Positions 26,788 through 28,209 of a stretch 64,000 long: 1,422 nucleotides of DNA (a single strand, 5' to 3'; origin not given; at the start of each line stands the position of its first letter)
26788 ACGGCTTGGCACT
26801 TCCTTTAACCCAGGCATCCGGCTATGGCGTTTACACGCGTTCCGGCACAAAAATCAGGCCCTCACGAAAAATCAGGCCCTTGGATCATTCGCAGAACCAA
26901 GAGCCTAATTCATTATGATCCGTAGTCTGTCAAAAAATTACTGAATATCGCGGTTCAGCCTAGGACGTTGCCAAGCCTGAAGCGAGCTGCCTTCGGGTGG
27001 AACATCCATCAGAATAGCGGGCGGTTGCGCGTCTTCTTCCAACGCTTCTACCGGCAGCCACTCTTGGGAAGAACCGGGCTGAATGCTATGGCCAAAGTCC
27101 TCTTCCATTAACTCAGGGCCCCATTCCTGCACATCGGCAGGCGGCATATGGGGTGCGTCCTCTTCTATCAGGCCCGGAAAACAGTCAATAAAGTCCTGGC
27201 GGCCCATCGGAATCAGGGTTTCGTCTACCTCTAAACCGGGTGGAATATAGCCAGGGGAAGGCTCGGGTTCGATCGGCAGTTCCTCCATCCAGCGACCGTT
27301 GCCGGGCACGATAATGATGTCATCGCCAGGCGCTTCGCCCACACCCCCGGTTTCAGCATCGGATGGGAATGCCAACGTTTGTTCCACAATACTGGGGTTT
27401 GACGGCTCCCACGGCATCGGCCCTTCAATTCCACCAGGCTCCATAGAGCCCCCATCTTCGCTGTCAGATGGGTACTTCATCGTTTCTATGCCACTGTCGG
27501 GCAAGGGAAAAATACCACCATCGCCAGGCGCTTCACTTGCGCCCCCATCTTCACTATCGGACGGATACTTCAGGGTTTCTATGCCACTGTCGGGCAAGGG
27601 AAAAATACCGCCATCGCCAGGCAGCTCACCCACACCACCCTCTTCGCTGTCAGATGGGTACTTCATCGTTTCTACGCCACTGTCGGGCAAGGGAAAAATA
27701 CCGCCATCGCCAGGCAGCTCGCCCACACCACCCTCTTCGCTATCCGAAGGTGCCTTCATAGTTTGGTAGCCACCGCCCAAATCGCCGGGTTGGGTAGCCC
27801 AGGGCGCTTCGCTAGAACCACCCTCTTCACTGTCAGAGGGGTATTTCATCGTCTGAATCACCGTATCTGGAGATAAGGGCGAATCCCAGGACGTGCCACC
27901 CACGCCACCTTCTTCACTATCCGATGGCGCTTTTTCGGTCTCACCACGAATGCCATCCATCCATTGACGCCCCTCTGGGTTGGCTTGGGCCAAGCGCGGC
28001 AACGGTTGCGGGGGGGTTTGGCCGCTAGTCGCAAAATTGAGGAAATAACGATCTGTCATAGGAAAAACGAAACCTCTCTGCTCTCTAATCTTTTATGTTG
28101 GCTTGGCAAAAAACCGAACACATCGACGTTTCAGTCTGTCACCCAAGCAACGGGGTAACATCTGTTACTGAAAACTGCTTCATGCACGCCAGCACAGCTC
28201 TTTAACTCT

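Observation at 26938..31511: Microviridin-like graspetide (omega-ester/amide RiPP) biosynthetic locus: multi-core precursor plus three ATP-grasp maturases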

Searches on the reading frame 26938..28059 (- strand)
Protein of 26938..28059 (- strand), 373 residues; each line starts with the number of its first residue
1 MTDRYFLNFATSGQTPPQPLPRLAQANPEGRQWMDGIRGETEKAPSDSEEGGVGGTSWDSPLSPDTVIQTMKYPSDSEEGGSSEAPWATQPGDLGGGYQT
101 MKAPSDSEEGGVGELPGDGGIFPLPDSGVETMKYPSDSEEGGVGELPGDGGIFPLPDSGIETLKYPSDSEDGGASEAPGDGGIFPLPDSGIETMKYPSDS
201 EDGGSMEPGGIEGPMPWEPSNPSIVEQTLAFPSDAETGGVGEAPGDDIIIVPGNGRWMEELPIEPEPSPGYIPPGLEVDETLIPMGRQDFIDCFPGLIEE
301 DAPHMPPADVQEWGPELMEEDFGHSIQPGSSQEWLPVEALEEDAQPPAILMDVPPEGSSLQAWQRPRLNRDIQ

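Call 3: search_protein_families(library=pfam, proteins=[window:26938-28059:-], max_evalue=0.01)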
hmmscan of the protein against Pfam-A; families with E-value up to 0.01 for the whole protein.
window:26938-28059:- (373 aa): 1 family
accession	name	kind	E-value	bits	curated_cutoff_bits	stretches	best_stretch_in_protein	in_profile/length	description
PF12559.13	Inhibitor_I10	-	4.4e-17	62.5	21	1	45-78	29-62/63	Serine endopeptidase inhibitors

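Call 4: search_protein_families(library=ncbifam, proteins=[window:26938-28059:-], max_evalue=0.01)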
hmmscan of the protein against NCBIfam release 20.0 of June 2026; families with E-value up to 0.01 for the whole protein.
window:26938-28059:- (373 aa): 1 family
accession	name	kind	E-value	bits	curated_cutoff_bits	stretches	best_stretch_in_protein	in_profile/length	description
NF033738.1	microvirid_RiPP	subfamily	2e-24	86.1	26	3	36-79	16-45/46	microviridin/marinostatin family tricyclic proteinase inhibitor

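Call 11: find_homologous_proteins(query=window:26938-28059:-, max_evalue=0.001)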
Query window:26938-28059:- (373 aa): 12 proteins with E <= 0.001 among 8000 candidates.
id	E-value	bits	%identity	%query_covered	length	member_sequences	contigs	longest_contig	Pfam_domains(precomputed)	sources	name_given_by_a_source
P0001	2.4e-244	829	100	100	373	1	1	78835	PF12559.14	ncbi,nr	ncbi:MAG: hypothetical protein SFZ03_02705 [Candidatus Melainabacteria bacterium]|nr:hypothetical pr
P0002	3.5e-14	71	37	46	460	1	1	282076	PF12559.14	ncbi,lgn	-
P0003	4.4e-14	71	40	43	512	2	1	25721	PF12559.14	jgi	jgi:hypothetical protein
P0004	6.1e-12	63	47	39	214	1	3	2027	PF12559.14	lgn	-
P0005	2.6e-11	61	33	63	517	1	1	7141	PF12559.14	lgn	-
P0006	8.4e-10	56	40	47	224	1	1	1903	PF12559.14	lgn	-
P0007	1.1e-9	56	45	27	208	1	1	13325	PF12559.14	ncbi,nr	ncbi:MAG: hypothetical protein KC476_01285 [Cyanobacteria bacterium HKST-UBA06]|nr:hypothetical prot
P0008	1.1e-7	50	40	27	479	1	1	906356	PF12559.14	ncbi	-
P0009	3.0e-7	48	34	54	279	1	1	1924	PF12559.14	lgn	-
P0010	9.0e-6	43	47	20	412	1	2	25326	PF12559.14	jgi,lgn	jgi:hypothetical protein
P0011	2.5e-5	42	37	46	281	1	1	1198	PF12559.14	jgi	jgi:hypothetical protein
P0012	1.3e-4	39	39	44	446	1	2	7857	PF12559.14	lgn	-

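Call 13: find_encoding_contigs(protein=P0001, flank=10000, max_places=3)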
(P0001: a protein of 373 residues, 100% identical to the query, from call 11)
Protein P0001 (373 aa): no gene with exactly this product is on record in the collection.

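Call 14: find_encoding_contigs(protein=P0007, flank=8000, max_places=3)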
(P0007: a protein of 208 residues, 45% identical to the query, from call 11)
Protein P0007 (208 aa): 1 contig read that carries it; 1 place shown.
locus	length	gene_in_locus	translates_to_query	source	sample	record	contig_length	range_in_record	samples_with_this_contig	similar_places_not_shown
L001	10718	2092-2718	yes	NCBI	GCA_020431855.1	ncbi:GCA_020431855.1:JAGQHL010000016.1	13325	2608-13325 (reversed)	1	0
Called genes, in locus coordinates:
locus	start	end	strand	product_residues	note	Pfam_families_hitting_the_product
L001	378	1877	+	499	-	PF26745:SPM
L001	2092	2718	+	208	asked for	PF12559:Inhibitor_I10 (faint)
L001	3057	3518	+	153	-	-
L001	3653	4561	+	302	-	PF03734:YkuD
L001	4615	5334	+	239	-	PF06674:DUF1176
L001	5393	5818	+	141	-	-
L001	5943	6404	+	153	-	-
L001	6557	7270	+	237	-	PF13640:2OG-FeII_Oxy_3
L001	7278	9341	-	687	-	-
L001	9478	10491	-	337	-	PF02569:Pantoate_ligase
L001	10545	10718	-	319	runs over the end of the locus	PF02548:Pantoate_transf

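Call 15: find_encoding_contigs(protein=P0002, flank=8000, max_places=3)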
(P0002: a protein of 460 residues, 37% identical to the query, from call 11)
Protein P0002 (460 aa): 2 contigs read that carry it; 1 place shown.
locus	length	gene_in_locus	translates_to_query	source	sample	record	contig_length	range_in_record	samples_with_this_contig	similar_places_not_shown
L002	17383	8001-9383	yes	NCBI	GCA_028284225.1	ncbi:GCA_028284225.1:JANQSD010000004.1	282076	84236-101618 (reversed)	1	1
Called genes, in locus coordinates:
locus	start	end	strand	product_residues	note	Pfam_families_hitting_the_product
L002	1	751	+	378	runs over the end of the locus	PF01547:SBP_bac_1, PF13416:SBP_bac_8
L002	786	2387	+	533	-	PF02028:BCCT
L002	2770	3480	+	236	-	-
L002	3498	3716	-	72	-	PF13817:DDE_Tnp_IS66_C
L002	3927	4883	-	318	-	PF01965:DJ-1_PfpI (weak), PF12833:HTH_18, PF00165:HTH_AraC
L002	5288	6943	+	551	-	PF17660:BTRD1 (faint)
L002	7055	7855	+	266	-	-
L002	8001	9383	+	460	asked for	PF12559:Inhibitor_I10 (faint)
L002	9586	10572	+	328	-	PF21068:ATPgraspMvdD, PF08443:RimK (weak)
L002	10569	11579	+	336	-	PF21068:ATPgraspMvdD, PF08443:RimK (weak)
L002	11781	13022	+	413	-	PF20033:DUF6438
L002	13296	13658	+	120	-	PF13443:HTH_26 (faint)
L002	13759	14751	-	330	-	PF00291:PALP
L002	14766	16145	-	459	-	PF00202:Aminotran_3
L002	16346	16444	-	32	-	-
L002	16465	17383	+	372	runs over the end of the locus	PF00890:FAD_binding_2, PF01266:DAO, PF03486:HI0933_like (faint), PF13450:NAD_binding_8, PF13738:Pyr_redox_3 (faint), PF01593:Amino_oxidase (faint)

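Call 16: find_encoding_contigs(protein=P0003, flank=8000, max_places=3)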
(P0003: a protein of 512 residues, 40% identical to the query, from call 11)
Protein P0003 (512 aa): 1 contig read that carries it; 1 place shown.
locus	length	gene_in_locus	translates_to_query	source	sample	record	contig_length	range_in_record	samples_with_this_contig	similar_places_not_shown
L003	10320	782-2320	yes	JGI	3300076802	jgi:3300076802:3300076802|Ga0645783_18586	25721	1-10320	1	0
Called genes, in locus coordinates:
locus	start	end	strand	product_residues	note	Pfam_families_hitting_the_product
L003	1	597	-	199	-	?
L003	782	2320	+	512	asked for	PF12559:Inhibitor_I10 (faint)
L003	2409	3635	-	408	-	PF04015:DUF362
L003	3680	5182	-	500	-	-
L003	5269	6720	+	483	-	-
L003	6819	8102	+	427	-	PF25917:BSH_RND, PF25954:Beta-barrel_RND_2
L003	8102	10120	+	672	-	PF00005:ABC_tran, PF02463:SMC_N (faint), PF13304:AAA_21 (faint), PF12704:MacB_PCD, PF02687:FtsX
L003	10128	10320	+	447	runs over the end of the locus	PF02321:OEP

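Call 37: search_protein_families(library=ncbifam, proteins=[L002:9586-10572:+, L002:10569-11579:+], max_evalue=1e-15)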
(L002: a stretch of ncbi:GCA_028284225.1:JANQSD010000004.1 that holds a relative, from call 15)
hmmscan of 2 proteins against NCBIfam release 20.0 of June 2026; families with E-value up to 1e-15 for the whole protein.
L002:9586-10572:+ (328 aa): 4 families
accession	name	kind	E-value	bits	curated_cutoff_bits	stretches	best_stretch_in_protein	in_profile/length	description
TIGR04185.1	ATPgraspMvdC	equivalog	3e-109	365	425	1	5-322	1-317/318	MvdC family ATP-grasp ribosomal peptide maturase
TIGR04184.1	ATPgraspMvdD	equivalog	7.3e-73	245.5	475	1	5-322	1-320/321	MvdD family ATP-grasp ribosomal peptide maturase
TIGR04187.1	GRASP_SAV_5884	subfamily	2.4e-69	233.9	350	1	5-321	2-311/312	ATP-grasp ribosomal peptide maturase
TIGR04192.1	GRASP_w_spasm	equivalog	1.6e-26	93.4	230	1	125-321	124-318/318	grasp-with-spasm system ATP-grasp peptide maturase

L002:10569-11579:+ (336 aa): 4 families
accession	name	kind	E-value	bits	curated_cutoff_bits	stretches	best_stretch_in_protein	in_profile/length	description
TIGR04184.1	ATPgraspMvdD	equivalog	1.1e-124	415.8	475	1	3-319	1-320/321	MvdD family ATP-grasp ribosomal peptide maturase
TIGR04185.1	ATPgraspMvdC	equivalog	2.3e-82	276.7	425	1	3-319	1-317/318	MvdC family ATP-grasp ribosomal peptide maturase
TIGR04187.1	GRASP_SAV_5884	subfamily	5.4e-63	213.1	350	1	3-318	2-311/312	ATP-grasp ribosomal peptide maturase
TIGR04192.1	GRASP_w_spasm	equivalog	2.9e-38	132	230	1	3-304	1-304/318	grasp-with-spasm system ATP-grasp peptide maturase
